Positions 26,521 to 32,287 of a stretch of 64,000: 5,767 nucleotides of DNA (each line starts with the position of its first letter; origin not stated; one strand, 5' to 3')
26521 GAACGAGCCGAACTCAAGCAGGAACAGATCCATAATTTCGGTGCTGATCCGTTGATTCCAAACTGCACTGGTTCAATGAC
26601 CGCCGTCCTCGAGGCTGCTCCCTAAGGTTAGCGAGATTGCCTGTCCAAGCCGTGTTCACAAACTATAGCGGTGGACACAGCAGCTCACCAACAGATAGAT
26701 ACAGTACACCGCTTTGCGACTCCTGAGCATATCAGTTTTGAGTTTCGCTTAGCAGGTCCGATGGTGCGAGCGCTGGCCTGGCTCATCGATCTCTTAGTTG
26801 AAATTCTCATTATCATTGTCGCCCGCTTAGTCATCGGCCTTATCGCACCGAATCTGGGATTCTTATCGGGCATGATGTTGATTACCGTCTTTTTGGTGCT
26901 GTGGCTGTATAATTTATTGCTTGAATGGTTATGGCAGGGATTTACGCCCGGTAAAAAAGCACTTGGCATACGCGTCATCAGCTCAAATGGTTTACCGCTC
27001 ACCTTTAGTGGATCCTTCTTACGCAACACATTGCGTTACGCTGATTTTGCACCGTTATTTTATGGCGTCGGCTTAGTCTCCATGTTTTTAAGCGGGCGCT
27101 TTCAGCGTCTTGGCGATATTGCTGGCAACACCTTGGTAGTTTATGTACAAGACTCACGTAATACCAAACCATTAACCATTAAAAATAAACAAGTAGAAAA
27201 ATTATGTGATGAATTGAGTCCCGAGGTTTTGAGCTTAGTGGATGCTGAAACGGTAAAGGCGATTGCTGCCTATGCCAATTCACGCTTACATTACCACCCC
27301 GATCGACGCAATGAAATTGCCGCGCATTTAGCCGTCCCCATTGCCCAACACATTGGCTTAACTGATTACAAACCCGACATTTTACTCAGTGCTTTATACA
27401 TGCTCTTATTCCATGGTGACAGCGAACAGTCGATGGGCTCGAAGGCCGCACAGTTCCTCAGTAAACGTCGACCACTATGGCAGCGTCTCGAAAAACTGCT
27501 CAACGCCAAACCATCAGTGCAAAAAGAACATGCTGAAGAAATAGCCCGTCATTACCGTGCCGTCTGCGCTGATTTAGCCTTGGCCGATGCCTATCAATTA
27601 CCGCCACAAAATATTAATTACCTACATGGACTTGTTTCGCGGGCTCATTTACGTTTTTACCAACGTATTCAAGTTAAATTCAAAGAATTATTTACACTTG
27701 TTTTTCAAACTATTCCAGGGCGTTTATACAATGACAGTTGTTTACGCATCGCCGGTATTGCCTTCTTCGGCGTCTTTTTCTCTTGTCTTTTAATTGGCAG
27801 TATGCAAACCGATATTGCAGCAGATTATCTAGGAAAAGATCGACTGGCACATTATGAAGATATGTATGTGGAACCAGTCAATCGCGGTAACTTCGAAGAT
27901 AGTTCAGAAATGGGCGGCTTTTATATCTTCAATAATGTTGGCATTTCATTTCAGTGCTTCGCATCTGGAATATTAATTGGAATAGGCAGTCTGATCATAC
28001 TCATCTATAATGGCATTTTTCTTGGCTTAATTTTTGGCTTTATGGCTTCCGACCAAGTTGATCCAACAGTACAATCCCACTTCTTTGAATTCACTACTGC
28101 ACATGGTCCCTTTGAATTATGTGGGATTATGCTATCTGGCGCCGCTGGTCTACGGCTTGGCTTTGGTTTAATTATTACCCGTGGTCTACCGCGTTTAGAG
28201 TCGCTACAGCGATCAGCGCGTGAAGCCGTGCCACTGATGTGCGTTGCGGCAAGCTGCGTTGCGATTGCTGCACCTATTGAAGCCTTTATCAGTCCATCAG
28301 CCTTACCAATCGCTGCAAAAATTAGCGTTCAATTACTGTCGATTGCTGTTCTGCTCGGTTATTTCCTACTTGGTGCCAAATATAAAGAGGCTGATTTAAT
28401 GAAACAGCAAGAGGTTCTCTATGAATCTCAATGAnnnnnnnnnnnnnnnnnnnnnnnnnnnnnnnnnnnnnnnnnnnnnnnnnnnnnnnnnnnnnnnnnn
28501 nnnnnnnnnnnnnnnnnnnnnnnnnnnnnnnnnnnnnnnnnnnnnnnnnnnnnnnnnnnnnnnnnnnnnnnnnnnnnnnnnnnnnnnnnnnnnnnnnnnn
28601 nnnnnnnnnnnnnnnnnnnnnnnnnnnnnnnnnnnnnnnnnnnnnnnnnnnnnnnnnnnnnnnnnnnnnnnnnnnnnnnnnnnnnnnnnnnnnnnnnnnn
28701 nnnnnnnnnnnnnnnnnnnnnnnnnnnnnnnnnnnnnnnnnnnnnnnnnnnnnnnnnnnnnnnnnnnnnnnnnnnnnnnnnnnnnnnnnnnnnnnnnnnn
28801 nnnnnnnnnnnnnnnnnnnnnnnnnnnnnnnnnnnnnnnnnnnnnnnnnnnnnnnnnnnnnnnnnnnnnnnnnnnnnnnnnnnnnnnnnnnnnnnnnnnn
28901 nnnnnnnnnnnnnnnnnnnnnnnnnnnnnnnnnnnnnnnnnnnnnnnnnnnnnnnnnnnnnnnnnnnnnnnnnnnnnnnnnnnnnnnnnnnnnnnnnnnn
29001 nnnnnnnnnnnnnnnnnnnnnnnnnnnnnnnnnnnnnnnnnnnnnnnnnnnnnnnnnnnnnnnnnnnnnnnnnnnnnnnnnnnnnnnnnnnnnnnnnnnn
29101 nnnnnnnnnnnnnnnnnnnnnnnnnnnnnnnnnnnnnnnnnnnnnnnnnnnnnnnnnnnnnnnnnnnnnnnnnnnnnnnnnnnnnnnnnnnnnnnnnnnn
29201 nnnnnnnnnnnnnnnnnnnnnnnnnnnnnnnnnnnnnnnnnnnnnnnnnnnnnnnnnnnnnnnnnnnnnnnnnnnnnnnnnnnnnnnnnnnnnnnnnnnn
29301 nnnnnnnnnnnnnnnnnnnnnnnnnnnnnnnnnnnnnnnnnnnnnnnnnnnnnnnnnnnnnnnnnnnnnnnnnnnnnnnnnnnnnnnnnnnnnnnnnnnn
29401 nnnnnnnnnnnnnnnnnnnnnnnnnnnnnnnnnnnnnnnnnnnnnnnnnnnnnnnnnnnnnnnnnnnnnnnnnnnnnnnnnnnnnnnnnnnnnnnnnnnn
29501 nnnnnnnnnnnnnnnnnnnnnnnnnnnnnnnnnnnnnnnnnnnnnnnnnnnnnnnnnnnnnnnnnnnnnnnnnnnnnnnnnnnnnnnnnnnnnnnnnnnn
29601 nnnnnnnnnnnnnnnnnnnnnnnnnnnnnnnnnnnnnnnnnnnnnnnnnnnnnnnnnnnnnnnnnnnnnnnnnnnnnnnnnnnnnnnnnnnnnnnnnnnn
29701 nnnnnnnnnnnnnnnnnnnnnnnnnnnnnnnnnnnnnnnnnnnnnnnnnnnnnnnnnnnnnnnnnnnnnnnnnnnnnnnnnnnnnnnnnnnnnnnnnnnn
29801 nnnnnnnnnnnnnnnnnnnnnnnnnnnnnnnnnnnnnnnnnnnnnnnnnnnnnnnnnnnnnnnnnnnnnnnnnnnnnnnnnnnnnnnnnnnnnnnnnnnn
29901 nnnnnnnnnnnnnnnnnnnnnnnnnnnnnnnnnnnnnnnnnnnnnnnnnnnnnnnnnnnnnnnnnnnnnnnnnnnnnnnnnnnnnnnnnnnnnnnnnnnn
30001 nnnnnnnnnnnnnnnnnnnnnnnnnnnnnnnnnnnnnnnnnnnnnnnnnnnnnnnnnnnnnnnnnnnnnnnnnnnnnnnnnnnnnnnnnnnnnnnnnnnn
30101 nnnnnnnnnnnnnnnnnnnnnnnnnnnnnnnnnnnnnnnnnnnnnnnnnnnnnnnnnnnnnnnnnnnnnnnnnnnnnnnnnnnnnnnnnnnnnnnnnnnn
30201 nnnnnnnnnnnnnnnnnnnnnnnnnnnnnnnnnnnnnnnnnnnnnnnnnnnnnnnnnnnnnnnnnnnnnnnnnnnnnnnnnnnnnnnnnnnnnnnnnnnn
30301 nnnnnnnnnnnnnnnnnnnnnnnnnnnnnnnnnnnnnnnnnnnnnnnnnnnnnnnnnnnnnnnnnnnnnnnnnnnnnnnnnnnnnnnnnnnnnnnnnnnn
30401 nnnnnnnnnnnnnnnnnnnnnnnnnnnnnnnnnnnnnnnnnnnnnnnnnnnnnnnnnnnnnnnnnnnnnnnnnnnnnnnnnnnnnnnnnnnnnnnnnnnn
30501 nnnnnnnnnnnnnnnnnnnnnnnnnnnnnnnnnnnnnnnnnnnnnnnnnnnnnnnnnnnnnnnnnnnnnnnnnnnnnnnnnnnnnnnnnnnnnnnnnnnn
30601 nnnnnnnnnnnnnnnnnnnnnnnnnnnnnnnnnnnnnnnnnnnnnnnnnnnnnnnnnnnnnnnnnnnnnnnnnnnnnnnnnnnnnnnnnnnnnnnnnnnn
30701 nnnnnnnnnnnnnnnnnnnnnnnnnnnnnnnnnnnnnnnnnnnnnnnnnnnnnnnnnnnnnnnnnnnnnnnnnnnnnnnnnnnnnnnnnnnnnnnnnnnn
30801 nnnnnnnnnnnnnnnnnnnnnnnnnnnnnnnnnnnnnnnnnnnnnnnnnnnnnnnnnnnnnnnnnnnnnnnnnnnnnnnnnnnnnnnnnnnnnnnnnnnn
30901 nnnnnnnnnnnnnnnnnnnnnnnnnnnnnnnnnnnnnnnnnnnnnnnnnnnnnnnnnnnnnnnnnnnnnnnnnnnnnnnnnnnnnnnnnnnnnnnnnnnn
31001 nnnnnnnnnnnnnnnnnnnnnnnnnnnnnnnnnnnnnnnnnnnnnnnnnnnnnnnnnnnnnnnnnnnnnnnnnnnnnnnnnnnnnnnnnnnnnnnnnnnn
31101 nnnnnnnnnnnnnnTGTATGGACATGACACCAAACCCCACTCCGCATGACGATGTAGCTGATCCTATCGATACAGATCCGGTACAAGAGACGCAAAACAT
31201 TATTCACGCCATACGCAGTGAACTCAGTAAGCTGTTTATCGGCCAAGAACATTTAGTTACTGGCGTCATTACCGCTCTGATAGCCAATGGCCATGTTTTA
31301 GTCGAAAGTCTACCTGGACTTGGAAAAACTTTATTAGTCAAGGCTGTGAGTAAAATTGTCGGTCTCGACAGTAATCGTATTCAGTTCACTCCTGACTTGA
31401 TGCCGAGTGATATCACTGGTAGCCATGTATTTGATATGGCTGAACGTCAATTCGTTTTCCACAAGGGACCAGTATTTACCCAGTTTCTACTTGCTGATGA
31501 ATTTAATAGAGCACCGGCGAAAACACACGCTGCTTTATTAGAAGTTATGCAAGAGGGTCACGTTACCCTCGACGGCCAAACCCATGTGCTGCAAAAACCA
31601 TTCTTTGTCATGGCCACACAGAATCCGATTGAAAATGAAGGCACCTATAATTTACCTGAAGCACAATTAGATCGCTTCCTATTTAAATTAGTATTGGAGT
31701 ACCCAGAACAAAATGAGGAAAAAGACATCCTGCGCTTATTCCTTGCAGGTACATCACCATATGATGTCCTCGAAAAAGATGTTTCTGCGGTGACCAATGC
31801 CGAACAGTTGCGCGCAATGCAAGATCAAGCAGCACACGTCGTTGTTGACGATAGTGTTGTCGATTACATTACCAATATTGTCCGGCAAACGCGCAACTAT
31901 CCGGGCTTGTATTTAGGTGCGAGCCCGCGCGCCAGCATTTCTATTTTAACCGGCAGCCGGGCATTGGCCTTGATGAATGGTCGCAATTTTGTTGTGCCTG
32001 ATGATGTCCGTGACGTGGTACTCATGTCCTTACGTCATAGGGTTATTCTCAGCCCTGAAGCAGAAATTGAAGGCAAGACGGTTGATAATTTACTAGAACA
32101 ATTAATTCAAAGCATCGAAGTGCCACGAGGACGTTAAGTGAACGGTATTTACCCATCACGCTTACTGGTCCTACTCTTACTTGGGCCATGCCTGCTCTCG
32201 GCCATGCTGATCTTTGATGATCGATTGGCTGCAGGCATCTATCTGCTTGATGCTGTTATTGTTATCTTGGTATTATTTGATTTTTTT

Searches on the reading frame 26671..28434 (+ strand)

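Call 91: search_protein_families(library=pfam, proteins=[window:26671-28434:+], max_evalue=0.00001)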
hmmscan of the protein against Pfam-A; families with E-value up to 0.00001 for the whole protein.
window:26671-28434:+ (587 aa): 2 families
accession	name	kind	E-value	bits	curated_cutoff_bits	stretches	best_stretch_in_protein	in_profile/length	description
PF01944.22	SpoIIM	-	4.7e-29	101.9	26.9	1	365-542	6-163/163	Stage II sporulation protein M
PF06271.18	RDD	-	1.4e-18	67.9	24.1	1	27-152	1-136/137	RDD family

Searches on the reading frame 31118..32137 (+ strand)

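Call 92: search_protein_families(library=pfam, proteins=[window:31118-32137:+], max_evalue=0.00001)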
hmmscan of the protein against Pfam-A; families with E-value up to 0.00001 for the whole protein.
window:31118-32137:+ (339 aa): 4 families
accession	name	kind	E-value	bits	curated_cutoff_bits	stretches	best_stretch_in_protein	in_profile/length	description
PF07726.17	AAA_3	-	1.4e-61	206.6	27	1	59-189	1-131/131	ATPase family associated with various cellular activities (AAA)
PF17863.7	AAA_lid_2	-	6.9e-21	74.2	22.7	1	257-328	2-73/74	AAA lid domain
PF07728.20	AAA_5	-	2.5e-10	40.9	22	1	65-187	7-139/139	AAA domain (dynein-related subfamily)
PF20030.5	bpMoxR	-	1.4e-07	31.2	27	1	30-206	4-179/205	MoxR domain in the MoxR-vWA-beta-propeller ternary systems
